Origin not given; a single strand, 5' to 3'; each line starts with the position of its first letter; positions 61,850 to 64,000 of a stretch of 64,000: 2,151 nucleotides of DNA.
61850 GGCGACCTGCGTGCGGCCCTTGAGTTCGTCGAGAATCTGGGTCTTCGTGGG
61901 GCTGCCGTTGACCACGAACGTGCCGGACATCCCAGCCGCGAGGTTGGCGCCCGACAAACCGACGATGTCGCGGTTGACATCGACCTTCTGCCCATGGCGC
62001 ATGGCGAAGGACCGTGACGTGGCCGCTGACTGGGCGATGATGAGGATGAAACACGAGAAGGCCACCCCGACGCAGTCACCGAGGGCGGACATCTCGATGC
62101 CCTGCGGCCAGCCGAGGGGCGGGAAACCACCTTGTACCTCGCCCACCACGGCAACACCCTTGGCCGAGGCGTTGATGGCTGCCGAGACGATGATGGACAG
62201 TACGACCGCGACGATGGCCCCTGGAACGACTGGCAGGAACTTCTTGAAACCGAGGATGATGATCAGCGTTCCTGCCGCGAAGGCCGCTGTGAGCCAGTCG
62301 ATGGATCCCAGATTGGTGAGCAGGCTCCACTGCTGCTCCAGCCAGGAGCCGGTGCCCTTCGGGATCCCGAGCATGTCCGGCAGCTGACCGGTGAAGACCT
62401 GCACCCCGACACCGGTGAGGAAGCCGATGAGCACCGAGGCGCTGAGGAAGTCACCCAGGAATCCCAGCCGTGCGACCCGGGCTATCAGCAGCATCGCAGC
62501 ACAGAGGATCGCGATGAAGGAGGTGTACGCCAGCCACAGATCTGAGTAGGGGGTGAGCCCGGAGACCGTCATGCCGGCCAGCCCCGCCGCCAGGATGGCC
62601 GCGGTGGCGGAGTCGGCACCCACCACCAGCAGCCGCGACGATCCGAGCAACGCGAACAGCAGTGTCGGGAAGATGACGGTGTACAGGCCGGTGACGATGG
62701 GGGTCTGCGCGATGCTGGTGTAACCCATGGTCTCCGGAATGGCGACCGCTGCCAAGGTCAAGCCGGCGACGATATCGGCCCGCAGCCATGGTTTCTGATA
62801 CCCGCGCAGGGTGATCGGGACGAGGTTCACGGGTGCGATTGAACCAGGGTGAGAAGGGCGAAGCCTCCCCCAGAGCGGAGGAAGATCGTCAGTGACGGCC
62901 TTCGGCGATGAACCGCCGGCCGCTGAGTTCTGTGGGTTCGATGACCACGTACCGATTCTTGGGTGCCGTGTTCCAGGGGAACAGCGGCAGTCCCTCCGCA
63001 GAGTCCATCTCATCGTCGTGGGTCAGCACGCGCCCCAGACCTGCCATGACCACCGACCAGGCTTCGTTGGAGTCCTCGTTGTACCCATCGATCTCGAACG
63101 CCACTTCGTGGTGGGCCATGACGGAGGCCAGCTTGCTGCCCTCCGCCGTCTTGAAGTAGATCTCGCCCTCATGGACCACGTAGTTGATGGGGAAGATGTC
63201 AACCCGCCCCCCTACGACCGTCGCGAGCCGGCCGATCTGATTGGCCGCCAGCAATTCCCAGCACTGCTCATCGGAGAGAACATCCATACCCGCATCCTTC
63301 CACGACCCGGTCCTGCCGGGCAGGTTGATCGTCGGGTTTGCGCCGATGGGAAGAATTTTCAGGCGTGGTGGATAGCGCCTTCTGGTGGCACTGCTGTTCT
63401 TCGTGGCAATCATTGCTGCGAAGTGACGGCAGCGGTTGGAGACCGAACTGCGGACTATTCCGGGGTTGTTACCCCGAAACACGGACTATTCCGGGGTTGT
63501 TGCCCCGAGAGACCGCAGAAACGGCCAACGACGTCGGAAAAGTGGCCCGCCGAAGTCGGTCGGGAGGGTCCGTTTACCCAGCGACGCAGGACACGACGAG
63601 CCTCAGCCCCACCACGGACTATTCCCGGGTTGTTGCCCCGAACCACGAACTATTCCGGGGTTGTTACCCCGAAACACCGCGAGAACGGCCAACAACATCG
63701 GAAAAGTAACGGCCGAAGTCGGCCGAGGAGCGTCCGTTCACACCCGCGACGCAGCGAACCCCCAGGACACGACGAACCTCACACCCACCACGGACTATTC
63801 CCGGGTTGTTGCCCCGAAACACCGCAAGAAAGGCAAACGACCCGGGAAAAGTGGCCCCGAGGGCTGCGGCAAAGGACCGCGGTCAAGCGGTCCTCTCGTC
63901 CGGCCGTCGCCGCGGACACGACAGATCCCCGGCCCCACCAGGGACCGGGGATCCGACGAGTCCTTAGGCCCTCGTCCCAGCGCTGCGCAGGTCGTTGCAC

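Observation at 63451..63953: Three-unit tandem array (about 170 bp) seeded by a 30-nt hairpin motif; apparently amplified from the sequence next to a terminator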

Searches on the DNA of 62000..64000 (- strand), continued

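Call 32: search_with_rna_model(model_id=R1, sources=[L066, L067, L068, L069, L070, L071, L072, L073, L074, L075, L076, L077, L078, L079, L080, L081, L002, L003, L004, L005, L006], max_evalue=1)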
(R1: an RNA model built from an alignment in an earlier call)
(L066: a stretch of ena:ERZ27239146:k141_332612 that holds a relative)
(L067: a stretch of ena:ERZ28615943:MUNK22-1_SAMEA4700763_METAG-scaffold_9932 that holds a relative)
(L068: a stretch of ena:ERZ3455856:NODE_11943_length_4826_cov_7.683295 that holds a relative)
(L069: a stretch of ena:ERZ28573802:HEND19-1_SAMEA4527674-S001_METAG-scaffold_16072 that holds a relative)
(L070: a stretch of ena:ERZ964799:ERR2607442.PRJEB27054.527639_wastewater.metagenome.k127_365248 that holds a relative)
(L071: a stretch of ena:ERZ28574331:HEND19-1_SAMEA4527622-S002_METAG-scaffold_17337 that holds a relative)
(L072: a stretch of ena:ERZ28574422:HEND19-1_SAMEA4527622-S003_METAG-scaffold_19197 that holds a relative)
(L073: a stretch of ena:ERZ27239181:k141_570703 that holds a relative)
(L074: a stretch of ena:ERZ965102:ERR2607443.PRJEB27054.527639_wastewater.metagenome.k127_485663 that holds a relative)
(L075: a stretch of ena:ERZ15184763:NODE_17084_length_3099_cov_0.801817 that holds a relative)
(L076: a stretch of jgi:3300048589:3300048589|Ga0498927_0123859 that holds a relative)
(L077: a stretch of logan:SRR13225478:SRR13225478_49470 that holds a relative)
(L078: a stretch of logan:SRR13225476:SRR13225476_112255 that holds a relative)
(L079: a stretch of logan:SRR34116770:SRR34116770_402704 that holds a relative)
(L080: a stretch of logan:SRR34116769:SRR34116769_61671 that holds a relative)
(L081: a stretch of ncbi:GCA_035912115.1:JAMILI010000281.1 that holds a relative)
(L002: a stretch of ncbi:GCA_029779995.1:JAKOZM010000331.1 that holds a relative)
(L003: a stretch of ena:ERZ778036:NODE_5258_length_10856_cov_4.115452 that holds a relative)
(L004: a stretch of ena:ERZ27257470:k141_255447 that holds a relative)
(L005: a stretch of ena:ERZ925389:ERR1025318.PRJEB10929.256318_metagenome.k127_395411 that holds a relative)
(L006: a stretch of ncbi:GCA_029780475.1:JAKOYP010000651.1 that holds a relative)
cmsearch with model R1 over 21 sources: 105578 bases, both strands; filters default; matches with E-value up to 1: 53.
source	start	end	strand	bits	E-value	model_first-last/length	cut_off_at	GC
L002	2382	2450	+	88.4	2.7e-29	1-69/69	no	0.59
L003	6421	6489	+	88.4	2.7e-29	1-69/69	no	0.59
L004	2052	2120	+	88.4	2.7e-29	1-69/69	no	0.59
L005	526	594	+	88.4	2.7e-29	1-69/69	no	0.59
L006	2199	2267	+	88.4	2.7e-29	1-69/69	no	0.59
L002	2527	2595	+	87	8.6e-29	1-69/69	no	0.54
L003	6566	6634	+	87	8.6e-29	1-69/69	no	0.54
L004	2197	2265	+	87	8.6e-29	1-69/69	no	0.54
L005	671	739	+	87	8.6e-29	1-69/69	no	0.54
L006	2344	2412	+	87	8.6e-29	1-69/69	no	0.54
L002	2691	2759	+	86.1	1.9e-28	1-69/69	no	0.61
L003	6730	6798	+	86.1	1.9e-28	1-69/69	no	0.61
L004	2361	2429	+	86.1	1.9e-28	1-69/69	no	0.61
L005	835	903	+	86.1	1.9e-28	1-69/69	no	0.61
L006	2508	2576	+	86.1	1.9e-28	1-69/69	no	0.61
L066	846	910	+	68.4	5.2e-22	1-69/69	no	0.66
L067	1896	1960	+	68.4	5.2e-22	1-69/69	no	0.66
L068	1407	1471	+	68.4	5.2e-22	1-69/69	no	0.66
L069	10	74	+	68.4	5.2e-22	1-69/69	no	0.66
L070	511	575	+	68.4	5.2e-22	1-69/69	no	0.66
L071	1896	1960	+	68.4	5.2e-22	1-69/69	no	0.66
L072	790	854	+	68.4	5.2e-22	1-69/69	no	0.66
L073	404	468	+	68.4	5.2e-22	1-69/69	no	0.66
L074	330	394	+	68.4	5.2e-22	1-69/69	no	0.66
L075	302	366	+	68.4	5.2e-22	1-69/69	no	0.66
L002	2386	2440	-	18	0.001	9-63/69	no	0.56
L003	6425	6479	-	18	0.001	9-63/69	no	0.56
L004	2056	2110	-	18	0.001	9-63/69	no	0.56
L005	530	584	-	18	0.001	9-63/69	no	0.56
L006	2203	2257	-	18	0.001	9-63/69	no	0.56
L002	2695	2749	-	16.1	0.0048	9-63/69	no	0.6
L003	6734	6788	-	16.1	0.0048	9-63/69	no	0.6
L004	2365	2419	-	16.1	0.0048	9-63/69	no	0.6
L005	839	893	-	16.1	0.0048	9-63/69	no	0.6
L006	2512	2566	-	16.1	0.0048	9-63/69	no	0.6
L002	2531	2585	-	16.1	0.0048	9-63/69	no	0.55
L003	6570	6624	-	16.1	0.0048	9-63/69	no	0.55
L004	2201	2255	-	16.1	0.0048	9-63/69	no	0.55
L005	675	729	-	16.1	0.0048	9-63/69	no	0.55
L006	2348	2402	-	16.1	0.0048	9-63/69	no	0.55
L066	845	910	-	14.9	0.014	1-69/69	no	0.67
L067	1895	1960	-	14.9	0.014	1-69/69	no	0.67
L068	1406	1471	-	14.9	0.014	1-69/69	no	0.67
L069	9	74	-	14.9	0.014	1-69/69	no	0.67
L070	510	575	-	14.9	0.014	1-69/69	no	0.67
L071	1895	1960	-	14.9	0.014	1-69/69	no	0.67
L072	789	854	-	14.9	0.014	1-69/69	no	0.67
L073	403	468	-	14.9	0.014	1-69/69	no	0.67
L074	329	394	-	14.9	0.014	1-69/69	no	0.67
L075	301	366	-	14.9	0.014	1-69/69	no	0.67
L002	5029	5100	-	10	0.79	1-69/69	no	0.72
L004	4699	4770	-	10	0.79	1-69/69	no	0.72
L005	3173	3244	-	10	0.79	1-69/69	no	0.72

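Call 36: search_dna_similar(query=window:63440-63960:-, collection=plasmids, mode=distant, max_evalue=0.01, max_rows=15)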
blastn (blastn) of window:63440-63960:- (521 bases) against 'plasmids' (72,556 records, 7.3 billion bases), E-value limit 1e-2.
No match.

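Call 37: search_dna_similar(query=window:63440-63960:-, collection=phages, mode=distant, max_evalue=0.01, max_rows=15)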
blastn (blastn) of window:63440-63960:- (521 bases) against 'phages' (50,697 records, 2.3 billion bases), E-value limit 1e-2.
No match.
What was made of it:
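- Tried and rejected: blastn of the array against plasmids and phages gave no match (calls 36, 37).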

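Call 46: search_with_rna_model(model_id=R1, sources=[L082, L083, L084, L085, L086, L087], max_evalue=1, show_alignments=3)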
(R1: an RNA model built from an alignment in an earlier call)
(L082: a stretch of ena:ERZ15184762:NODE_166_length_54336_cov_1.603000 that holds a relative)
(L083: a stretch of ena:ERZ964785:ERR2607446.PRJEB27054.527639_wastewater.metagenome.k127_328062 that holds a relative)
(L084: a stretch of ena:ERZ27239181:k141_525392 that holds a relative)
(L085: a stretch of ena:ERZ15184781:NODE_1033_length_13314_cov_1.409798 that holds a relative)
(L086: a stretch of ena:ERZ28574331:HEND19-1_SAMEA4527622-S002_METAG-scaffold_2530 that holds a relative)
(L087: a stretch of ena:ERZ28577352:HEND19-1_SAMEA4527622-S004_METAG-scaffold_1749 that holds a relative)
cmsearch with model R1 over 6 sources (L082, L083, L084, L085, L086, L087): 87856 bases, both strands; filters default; matches with E-value up to 1: 17.
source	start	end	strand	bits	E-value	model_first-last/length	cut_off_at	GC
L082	11120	11188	-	78.7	7.9e-26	1-69/69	no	0.62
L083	11120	11188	-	78.7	7.9e-26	1-69/69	no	0.62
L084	7874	7942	-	78.7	7.9e-26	1-69/69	no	0.62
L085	8500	8568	-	78.7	7.9e-26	1-69/69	no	0.62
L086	7964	8032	-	78.7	7.9e-26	1-69/69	no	0.62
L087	4072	4140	-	78.7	7.9e-26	1-69/69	no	0.62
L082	11122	11189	+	22.4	2.1e-05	1-69/69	no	0.65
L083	11122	11189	+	22.4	2.1e-05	1-69/69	no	0.65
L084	7876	7943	+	22.4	2.1e-05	1-69/69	no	0.65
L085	8502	8569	+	22.4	2.1e-05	1-69/69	no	0.65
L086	7966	8033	+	22.4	2.1e-05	1-69/69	no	0.65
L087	4074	4141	+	22.4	2.1e-05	1-69/69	no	0.65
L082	6423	6481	-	11.2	0.24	1-69/69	no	0.68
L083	6423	6481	-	11.2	0.24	1-69/69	no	0.68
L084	3177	3235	-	11.2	0.24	1-69/69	no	0.68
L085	3803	3861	-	11.2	0.24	1-69/69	no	0.68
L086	3267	3325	-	11.2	0.24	1-69/69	no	0.68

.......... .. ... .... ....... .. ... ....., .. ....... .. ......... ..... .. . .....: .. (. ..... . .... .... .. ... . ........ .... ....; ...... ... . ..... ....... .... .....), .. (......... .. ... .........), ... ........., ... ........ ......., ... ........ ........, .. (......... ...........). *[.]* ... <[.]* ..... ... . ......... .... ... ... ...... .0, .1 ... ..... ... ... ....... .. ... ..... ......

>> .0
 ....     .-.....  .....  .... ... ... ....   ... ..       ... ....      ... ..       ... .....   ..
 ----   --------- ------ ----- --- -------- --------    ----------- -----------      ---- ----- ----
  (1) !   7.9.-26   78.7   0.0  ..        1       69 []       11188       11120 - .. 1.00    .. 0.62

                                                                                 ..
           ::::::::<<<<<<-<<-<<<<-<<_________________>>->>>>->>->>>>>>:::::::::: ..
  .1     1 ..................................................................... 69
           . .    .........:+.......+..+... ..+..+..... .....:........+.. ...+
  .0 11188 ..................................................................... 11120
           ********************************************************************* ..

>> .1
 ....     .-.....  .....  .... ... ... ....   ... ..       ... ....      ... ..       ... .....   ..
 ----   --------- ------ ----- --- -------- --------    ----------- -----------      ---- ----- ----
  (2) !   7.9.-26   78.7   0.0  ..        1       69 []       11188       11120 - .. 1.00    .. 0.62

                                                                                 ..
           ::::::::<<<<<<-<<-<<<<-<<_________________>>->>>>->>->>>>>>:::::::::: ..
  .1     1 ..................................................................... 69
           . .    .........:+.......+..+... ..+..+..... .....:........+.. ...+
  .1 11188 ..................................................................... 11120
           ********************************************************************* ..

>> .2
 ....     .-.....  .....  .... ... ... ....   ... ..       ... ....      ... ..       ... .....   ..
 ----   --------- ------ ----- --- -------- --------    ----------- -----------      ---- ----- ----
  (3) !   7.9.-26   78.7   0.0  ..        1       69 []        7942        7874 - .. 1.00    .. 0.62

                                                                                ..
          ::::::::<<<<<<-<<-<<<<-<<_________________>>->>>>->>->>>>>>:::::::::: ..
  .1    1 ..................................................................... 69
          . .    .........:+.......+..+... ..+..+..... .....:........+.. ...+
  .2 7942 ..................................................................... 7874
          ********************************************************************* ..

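Call 50: search_with_rna_model(model_id=R1, sources=[L088, L089, L090, L091, L092, L093, L094], max_evalue=1)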
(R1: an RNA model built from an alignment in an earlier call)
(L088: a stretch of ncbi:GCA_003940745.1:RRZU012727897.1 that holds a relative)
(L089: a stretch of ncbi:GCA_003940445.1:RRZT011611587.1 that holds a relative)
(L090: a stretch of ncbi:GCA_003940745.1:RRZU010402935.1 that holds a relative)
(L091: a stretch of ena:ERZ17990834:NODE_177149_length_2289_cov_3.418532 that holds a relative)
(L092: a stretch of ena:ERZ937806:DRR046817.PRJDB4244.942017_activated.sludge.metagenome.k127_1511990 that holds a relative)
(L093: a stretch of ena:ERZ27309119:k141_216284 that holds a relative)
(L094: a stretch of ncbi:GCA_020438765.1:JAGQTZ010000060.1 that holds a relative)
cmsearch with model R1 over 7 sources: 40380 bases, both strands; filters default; matches with E-value up to 1: 10.
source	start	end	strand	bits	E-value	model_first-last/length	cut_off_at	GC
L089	1734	1803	-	70.4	3.6e-23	1-69/69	no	0.61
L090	1348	1417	-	70.4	3.6e-23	1-69/69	no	0.61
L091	1188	1257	-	70.4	3.6e-23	1-69/69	no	0.61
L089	1736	1804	+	14.5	0.0073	1-69/69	no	0.64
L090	1350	1418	+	14.5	0.0073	1-69/69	no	0.64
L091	1190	1258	+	14.5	0.0073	1-69/69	no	0.64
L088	2243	2263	-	9.5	0.46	24-44/69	no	0.76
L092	3779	3799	-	9.5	0.46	24-44/69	no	0.76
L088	4717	4761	-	8.6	0.97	1-69/69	no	0.73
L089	861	905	-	8.6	0.97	1-69/69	no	0.73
